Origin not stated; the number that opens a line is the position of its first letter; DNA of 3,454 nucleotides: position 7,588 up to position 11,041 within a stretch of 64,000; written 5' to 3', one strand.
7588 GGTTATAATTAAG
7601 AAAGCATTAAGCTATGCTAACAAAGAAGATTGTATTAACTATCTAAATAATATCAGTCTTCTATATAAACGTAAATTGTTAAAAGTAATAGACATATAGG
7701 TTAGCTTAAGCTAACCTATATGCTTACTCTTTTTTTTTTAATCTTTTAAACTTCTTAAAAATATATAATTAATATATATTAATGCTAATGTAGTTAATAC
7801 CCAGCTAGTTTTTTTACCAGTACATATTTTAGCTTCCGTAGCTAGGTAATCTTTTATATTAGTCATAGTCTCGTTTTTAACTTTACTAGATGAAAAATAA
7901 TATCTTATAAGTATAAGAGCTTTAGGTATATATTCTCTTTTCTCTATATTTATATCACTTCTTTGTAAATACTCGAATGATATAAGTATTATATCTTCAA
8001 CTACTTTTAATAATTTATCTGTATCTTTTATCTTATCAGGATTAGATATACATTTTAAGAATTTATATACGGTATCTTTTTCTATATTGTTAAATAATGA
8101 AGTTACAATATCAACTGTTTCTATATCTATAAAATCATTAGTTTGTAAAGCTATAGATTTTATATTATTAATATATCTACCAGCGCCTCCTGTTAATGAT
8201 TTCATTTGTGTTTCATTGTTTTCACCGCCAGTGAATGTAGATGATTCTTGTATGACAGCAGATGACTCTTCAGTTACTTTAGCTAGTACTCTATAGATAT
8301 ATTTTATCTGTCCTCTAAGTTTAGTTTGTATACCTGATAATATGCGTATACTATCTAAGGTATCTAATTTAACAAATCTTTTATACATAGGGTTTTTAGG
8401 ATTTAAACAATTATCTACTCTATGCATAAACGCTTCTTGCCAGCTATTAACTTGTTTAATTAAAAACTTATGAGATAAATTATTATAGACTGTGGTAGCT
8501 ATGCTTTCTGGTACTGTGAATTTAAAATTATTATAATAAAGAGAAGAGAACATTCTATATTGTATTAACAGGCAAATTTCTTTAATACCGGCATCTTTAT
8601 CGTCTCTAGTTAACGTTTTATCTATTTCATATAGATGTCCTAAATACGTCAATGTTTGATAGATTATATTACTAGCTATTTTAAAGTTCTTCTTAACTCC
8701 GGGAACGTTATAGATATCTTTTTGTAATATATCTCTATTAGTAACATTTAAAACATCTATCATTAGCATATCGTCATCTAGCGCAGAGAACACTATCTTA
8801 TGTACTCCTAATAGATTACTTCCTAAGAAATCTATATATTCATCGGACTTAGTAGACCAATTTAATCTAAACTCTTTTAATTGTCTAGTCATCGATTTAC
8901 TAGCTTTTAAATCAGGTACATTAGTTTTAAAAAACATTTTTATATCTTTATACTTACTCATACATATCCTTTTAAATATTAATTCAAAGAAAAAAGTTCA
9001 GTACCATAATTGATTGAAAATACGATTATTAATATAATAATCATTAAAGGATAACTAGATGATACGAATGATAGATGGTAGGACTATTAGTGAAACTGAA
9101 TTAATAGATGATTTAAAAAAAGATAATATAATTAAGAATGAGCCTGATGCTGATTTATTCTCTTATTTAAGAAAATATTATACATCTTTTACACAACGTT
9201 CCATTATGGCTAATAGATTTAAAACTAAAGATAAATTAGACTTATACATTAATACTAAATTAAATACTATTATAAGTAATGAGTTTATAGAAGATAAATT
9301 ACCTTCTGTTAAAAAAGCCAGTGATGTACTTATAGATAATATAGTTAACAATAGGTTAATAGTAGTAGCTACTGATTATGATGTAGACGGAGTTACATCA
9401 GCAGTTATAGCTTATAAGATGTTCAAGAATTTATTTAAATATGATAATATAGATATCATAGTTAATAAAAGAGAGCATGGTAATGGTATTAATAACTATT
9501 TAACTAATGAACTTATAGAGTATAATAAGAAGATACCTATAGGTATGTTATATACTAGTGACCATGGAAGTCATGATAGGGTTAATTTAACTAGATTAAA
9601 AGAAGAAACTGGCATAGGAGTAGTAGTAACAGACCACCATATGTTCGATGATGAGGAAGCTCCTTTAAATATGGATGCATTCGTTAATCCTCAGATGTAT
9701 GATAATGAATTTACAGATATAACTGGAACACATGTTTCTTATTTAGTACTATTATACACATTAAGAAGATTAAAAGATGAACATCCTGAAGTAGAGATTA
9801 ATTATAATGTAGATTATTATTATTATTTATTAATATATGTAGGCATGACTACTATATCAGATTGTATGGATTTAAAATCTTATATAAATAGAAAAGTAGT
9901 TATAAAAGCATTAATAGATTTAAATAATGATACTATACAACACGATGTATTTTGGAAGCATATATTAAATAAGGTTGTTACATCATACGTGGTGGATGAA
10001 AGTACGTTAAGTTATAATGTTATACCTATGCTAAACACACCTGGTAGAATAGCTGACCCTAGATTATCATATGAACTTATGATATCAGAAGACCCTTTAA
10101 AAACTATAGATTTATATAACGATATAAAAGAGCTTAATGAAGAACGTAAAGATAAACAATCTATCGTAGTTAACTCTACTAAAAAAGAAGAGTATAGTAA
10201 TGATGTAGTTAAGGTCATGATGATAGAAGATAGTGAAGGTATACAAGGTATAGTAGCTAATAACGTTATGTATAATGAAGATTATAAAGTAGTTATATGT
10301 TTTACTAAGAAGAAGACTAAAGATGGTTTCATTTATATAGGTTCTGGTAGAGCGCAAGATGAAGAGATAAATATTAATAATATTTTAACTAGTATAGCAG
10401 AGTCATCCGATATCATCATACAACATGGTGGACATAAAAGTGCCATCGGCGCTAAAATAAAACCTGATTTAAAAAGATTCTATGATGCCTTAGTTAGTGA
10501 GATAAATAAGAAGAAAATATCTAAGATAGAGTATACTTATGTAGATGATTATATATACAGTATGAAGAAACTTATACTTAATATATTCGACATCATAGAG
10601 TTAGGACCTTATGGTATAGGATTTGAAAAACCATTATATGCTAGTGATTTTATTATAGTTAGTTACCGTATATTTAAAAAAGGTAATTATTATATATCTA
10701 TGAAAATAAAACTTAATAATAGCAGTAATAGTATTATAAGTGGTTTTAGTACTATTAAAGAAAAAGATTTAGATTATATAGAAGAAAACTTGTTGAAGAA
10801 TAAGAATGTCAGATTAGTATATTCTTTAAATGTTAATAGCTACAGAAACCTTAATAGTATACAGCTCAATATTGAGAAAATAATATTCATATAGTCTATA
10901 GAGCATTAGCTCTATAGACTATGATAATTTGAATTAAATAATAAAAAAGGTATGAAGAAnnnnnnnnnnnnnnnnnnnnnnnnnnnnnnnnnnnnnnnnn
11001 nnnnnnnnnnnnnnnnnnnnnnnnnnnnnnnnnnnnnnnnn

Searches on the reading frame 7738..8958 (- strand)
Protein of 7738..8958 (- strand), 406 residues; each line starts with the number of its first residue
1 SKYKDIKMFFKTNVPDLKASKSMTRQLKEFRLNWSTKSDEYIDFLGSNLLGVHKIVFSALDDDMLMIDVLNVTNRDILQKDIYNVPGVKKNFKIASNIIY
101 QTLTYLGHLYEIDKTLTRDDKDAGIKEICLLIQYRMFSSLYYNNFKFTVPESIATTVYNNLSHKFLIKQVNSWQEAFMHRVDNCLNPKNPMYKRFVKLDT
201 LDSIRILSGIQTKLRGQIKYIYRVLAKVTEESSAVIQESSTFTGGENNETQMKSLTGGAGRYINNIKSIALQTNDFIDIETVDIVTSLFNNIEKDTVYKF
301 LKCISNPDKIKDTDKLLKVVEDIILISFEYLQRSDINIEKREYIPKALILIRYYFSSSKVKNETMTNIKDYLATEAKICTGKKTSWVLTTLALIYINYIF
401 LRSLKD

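Call 12: search_protein_families(library=phrogs, proteins=[window:7738-8958:-], max_evalue=0.00001)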
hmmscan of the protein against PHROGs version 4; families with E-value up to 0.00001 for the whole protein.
window:7738-8958:- (406 aa): 1 family
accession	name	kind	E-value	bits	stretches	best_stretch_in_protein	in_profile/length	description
phrog_2921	-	unknown function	4.8e-71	241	1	3-404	11-407/413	-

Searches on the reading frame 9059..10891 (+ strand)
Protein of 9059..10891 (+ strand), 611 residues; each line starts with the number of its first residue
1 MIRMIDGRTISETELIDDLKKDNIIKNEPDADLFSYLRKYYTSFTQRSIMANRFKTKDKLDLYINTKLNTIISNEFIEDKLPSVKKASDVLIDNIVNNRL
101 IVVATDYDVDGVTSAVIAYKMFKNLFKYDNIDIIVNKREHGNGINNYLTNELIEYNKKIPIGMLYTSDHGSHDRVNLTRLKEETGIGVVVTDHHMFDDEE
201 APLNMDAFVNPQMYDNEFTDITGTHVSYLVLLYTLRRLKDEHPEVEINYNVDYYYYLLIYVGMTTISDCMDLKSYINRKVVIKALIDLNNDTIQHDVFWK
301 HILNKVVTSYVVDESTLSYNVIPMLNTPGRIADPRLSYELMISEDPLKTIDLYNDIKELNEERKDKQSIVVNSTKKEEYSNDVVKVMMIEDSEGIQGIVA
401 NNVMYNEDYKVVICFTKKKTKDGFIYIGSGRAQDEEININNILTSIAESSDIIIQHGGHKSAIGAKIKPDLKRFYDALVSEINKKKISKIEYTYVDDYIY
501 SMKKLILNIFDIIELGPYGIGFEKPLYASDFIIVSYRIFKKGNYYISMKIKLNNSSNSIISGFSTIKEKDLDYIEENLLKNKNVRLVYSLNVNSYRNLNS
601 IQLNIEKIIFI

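Call 12: search_protein_families(library=phrogs, proteins=[window:9059-10891:+], max_evalue=0.00001)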
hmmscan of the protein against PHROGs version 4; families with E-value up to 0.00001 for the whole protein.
window:9059-10891:+ (611 aa): 1 family
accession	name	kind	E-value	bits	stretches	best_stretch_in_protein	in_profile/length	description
phrog_2484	-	DNA, RNA and nucleotide metabolism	7.9e-59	200.7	1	63-608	28-556/564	RecJ-like ssDNA exonuclease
